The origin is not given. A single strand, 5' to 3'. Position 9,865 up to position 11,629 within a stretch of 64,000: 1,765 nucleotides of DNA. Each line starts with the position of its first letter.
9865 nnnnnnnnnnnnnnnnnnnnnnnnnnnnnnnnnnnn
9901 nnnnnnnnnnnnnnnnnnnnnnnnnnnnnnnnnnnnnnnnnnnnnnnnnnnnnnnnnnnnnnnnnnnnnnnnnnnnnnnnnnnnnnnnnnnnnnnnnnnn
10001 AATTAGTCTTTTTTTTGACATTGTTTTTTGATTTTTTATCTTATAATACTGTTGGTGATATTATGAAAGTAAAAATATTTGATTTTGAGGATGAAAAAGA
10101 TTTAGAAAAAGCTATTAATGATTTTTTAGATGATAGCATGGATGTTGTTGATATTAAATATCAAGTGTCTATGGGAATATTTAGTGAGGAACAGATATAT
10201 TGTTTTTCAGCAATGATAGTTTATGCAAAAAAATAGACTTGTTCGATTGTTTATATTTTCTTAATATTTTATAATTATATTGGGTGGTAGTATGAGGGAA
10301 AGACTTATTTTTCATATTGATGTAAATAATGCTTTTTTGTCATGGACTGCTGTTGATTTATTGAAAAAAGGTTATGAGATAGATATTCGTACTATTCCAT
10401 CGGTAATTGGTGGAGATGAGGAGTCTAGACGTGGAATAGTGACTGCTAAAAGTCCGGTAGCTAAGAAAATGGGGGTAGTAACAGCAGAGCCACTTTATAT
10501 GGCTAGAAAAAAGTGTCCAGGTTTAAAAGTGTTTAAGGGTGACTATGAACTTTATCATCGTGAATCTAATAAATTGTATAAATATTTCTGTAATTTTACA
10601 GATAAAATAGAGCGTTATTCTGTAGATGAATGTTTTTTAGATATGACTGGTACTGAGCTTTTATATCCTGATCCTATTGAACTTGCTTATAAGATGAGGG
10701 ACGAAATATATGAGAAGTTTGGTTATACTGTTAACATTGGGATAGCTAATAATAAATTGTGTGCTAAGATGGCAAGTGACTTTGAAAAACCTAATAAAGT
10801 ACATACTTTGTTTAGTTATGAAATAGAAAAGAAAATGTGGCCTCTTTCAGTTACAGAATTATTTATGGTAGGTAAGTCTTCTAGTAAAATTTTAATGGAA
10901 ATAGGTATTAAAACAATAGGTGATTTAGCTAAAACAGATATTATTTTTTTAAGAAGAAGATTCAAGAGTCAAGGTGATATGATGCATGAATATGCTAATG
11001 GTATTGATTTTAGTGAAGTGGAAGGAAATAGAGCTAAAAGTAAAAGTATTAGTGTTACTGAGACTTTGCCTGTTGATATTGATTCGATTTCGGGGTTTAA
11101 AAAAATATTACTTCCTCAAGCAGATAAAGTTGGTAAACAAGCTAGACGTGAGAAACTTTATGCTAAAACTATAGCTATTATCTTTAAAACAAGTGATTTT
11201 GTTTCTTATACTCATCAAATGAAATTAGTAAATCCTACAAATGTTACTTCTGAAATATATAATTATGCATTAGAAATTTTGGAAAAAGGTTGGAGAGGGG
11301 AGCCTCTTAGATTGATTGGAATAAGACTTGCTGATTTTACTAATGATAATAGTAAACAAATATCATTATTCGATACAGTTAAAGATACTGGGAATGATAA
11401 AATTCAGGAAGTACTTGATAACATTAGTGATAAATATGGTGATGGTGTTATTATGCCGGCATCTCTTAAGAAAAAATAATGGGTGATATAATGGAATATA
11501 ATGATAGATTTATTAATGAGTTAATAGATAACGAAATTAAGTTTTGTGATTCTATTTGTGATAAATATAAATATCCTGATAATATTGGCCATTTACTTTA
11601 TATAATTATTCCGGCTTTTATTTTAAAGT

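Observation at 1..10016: Central glycolytic operon interrupted twice: glycolipid synthase pair, then spo0A, an atypical sigma-70 and an AAA ATPase, between pgk, tpiA and gpmI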

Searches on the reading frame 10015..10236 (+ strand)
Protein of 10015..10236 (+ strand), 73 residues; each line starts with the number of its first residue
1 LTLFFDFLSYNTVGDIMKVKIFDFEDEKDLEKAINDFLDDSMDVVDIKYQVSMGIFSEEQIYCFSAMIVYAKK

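Call 8: search_protein_families(library=pfam, proteins=[window:10015-10236:+])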
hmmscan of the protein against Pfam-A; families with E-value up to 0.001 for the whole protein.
window:10015-10236:+ (73 aa): 2 families
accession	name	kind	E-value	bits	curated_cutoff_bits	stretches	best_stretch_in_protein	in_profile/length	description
PF10957.13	Spore_Cse60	-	2.5e-20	72.8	20.7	1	17-70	2-58/60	Sporulation protein Cse60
PF18903.5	DUF5659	-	0.00089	19.5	23.6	0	19-44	32-57/75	Domain of unknown function (DUF5659)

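Call 83: search_protein_families(library=phrogs, proteins=[window:10015-10236:+], max_evalue=0.001)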
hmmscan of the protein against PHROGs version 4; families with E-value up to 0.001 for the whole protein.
window:10015-10236:+ (73 aa): 2 families
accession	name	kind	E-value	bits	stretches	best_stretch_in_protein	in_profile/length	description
phrog_13248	-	unknown function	6.9e-07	29.9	1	17-72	2-67/71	-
phrog_26938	-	unknown function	7.2e-05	24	1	17-73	1-54/105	-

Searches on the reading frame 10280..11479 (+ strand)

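Call 8: search_protein_families(library=pfam, proteins=[window:10280-11479:+])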
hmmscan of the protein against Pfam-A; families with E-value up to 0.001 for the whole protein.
window:10280-11479:+ (399 aa): 3 families
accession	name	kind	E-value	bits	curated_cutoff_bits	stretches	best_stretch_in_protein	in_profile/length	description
PF00817.25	IMS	-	2.2e-38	131.9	23.2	1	14-167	2-148/148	impB/mucB/samB family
PF11799.13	IMS_C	-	1.3e-25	90.4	20.7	1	254-363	1-109/109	impB/mucB/samB family C-terminal domain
PF21999.2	IMS_HHH_1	-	0.0001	23.2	27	1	197-243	6-53/53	DNA polymerase-iota, thumb domain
